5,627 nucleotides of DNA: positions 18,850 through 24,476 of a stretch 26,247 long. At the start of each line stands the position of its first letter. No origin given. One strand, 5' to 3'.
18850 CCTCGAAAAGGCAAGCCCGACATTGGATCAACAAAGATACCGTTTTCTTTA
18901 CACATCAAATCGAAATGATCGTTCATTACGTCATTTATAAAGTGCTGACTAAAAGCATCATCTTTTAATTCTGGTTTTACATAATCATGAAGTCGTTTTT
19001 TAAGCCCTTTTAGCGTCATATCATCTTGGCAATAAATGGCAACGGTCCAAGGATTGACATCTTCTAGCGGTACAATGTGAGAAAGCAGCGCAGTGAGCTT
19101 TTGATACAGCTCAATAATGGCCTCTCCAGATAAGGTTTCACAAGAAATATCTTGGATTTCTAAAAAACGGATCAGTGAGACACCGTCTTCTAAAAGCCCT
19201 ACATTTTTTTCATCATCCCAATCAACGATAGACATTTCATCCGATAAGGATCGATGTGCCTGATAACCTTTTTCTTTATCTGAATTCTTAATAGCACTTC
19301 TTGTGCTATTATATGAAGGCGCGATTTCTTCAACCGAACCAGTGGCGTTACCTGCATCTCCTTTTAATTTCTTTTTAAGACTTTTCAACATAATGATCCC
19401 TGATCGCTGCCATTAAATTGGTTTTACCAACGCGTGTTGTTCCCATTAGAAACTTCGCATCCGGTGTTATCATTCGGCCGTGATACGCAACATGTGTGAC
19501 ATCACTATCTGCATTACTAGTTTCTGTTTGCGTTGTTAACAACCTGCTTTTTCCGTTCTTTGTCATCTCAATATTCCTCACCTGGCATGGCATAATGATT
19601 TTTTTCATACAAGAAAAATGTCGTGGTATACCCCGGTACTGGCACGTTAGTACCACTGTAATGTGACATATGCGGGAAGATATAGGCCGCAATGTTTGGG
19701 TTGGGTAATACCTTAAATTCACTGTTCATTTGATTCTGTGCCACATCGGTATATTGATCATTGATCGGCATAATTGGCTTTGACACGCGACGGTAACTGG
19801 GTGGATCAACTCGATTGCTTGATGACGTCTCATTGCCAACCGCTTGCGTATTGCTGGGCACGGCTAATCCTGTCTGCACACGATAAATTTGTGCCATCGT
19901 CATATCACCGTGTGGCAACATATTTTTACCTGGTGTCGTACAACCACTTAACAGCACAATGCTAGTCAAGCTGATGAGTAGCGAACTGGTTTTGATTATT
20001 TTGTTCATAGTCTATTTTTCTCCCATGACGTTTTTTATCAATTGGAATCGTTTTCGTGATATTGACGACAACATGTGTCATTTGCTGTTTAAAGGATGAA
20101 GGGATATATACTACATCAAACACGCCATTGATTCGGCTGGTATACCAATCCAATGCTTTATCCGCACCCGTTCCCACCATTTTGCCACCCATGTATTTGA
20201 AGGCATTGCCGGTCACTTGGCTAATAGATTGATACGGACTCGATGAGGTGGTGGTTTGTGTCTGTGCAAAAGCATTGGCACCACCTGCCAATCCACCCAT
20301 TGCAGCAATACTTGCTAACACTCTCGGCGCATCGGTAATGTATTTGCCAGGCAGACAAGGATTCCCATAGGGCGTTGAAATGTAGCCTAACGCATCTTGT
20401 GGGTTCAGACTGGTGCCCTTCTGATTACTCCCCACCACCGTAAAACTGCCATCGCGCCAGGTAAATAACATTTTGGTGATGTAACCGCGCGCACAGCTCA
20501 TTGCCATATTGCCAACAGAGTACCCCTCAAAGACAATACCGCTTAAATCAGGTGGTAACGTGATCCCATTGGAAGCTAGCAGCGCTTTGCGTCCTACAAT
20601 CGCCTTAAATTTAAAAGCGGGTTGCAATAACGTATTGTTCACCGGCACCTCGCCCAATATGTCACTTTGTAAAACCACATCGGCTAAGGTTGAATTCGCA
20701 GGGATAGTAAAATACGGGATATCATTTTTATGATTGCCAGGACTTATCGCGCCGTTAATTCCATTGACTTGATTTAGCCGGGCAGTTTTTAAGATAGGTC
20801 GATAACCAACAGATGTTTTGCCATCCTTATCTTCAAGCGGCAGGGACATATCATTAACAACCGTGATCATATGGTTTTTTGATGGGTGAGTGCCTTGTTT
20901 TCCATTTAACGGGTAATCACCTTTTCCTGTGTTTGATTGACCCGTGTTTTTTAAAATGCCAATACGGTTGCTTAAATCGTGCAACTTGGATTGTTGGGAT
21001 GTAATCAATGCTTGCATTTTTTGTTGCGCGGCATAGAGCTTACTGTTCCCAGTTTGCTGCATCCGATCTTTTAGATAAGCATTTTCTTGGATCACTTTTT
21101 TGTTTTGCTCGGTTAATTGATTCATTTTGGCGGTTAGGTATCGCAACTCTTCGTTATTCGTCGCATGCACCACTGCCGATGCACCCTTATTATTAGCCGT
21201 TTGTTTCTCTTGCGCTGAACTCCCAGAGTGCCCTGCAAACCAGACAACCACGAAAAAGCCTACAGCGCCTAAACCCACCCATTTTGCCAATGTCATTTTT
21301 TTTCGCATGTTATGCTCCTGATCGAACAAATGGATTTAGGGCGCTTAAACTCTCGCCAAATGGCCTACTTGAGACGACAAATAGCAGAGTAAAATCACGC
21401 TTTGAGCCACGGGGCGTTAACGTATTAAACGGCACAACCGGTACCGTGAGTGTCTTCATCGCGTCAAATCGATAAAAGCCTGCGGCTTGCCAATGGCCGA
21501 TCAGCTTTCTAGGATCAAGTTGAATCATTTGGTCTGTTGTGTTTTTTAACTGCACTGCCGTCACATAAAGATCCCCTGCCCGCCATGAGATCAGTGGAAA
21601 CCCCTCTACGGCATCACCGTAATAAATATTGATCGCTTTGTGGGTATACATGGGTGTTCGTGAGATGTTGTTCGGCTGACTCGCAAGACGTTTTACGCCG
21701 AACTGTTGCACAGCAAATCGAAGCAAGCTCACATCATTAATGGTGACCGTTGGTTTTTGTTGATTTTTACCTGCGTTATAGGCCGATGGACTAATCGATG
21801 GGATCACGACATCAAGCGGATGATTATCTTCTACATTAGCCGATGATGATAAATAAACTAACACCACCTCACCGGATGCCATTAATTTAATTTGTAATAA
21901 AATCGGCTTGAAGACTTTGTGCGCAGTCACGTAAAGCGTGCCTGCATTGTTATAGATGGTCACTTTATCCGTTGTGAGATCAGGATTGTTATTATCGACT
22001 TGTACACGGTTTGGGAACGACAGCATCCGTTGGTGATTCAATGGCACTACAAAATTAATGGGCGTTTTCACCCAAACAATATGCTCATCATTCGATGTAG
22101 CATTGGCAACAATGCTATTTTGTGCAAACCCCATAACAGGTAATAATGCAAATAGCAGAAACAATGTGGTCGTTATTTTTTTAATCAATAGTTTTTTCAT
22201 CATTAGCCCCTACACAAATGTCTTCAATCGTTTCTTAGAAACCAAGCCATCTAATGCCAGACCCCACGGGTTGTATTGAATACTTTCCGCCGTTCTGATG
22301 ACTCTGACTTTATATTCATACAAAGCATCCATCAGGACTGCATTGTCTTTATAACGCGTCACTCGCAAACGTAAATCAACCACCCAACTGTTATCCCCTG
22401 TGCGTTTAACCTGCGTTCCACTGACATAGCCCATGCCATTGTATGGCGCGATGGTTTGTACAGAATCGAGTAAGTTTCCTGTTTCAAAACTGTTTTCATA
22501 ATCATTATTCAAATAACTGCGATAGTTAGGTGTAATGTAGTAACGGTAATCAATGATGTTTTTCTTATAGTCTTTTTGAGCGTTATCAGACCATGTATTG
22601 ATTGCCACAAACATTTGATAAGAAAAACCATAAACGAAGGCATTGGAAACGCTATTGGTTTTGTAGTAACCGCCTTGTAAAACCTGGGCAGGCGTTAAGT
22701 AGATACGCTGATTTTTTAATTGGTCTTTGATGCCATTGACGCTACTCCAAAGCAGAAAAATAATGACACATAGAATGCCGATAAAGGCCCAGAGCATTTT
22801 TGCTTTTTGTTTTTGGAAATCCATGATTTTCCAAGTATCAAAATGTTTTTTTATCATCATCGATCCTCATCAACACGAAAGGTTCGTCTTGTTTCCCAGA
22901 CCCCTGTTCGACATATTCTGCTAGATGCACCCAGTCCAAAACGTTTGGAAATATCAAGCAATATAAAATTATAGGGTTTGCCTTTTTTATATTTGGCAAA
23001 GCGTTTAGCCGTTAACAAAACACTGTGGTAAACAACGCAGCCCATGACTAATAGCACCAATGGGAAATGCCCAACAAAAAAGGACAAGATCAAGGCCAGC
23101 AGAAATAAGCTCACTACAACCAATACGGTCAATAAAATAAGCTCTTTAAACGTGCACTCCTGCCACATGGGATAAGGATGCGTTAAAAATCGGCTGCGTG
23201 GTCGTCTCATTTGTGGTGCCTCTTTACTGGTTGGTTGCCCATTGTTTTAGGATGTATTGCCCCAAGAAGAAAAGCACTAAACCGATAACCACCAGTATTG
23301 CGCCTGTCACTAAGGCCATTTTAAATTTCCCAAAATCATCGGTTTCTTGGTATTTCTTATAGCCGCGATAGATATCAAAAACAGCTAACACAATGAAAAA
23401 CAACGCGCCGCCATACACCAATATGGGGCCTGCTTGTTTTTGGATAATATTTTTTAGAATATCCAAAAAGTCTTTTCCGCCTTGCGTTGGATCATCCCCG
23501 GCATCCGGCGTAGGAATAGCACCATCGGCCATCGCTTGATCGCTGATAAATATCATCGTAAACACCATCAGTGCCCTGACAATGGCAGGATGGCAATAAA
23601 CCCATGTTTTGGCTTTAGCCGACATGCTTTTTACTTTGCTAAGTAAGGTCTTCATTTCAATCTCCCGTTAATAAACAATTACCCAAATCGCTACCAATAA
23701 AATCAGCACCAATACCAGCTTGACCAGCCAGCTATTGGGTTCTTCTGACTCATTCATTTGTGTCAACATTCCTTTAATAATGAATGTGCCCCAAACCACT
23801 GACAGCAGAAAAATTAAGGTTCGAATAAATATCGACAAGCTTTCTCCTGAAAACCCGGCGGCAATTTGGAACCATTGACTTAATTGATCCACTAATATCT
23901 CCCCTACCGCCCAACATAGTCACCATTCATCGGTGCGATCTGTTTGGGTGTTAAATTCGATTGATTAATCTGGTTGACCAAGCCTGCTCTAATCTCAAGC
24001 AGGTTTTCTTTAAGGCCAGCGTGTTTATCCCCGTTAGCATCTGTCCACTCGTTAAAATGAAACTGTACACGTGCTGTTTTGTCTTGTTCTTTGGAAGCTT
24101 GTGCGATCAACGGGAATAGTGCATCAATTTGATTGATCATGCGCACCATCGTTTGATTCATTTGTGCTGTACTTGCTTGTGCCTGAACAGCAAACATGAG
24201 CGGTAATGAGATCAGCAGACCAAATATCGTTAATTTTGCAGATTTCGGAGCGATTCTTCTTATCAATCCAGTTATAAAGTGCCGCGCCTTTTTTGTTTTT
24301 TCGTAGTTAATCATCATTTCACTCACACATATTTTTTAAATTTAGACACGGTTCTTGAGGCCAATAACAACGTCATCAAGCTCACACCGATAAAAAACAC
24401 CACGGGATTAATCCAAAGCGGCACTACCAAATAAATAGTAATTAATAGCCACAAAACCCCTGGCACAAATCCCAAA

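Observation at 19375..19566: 63-aa ORF in front of virB4 carries an exact copy of the TraD Walker A motif, conserved at protein but not DNA level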

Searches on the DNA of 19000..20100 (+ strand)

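Call 12: search_dna_similar(query=window:19000-20100:+, collection=plasmids, mode=distant)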
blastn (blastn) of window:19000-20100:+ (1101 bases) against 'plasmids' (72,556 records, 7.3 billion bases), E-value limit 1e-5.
No match.

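Call 40: search_rna_families(source=window, start=19000, end=20100, threshold=evalue, max_evalue=1)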
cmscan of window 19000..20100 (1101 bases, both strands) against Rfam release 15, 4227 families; matches with E-value up to 1: 1.
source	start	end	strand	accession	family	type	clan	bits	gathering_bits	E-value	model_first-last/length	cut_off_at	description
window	19170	19220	-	RF01144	sR17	Gene; snRNA; snoRNA; CD-box;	-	19.5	36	0.069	1-55/55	no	Small nucleolar RNA sR17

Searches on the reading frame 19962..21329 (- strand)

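Call 8: search_protein_families(library=ncbifam, proteins=[window:19962-21329:-], max_evalue=0.01)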
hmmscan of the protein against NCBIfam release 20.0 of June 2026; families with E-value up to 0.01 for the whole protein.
window:19962-21329:- (455 aa): 1 family
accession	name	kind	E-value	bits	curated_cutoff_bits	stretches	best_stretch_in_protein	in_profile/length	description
TIGR03752.1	conj_TIGR03752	hypoth_equivalog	1.3e-74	252.1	241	1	43-442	42-471/471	TIGR03752 family integrating conjugative element protein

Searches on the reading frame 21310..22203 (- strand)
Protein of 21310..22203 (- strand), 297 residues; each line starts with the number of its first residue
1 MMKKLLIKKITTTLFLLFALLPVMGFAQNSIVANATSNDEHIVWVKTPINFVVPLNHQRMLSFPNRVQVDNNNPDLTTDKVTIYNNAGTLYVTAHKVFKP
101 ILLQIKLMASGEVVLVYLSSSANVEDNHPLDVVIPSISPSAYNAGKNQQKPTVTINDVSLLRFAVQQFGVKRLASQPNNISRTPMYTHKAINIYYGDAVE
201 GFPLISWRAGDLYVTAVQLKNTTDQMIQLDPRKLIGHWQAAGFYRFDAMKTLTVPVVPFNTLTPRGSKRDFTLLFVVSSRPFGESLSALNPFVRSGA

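Call 8: search_protein_families(library=ncbifam, proteins=[window:21310-22203:-], max_evalue=0.01)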
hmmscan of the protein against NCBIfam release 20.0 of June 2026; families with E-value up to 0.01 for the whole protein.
window:21310-22203:- (297 aa): 1 family
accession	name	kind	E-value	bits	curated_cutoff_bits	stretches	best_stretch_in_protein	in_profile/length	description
TIGR03749.1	conj_TIGR03749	hypoth_equivalog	1.4e-40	139.4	138.8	1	31-286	5-259/259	TIGR03749 family integrating conjugative element protein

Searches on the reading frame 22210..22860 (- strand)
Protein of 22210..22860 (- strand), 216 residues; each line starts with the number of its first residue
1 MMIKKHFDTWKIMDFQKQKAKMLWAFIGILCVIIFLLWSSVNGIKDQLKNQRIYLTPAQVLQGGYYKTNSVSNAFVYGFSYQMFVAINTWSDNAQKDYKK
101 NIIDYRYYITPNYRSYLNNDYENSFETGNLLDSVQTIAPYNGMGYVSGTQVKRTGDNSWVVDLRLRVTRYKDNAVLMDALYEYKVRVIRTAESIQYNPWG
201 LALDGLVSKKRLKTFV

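Call 32: search_protein_families(library=ncbifam, proteins=[window:22210-22860:-], max_evalue=0.001)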
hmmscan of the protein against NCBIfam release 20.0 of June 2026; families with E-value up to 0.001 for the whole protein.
window:22210-22860:- (216 aa): 1 family
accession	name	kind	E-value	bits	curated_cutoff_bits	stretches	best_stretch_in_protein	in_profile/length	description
TIGR03746.1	conj_TIGR03746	equivalog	5.2e-36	124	137.25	1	13-208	5-195/202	PFL_4703 family integrating conjugative element protein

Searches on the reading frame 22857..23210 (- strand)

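Call 32: search_protein_families(library=ncbifam, proteins=[window:22857-23210:-], max_evalue=0.001)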
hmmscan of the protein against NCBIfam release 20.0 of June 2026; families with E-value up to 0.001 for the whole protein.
window:22857-23210:- (117 aa): 1 family
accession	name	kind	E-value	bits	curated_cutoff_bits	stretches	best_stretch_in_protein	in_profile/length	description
TIGR03750.1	conj_TIGR03750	hypoth_equivalog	3.9e-11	42.9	70.75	1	8-109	7-111/111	TIGR03750 family conjugal transfer protein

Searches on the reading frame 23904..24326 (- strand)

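Call 71: search_protein_families(library=ncbifam, proteins=[window:23904-24326:-], max_evalue=0.001)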
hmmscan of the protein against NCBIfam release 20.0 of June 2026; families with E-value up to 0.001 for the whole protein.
window:23904-24326:- (140 aa): 1 family
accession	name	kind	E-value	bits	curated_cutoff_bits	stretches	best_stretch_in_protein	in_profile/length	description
TIGR01690.2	ICE_RAQPRD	equivalog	2.1e-06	27.8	50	1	53-137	3-78/80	integrative conjugative element protein, RAQPRD family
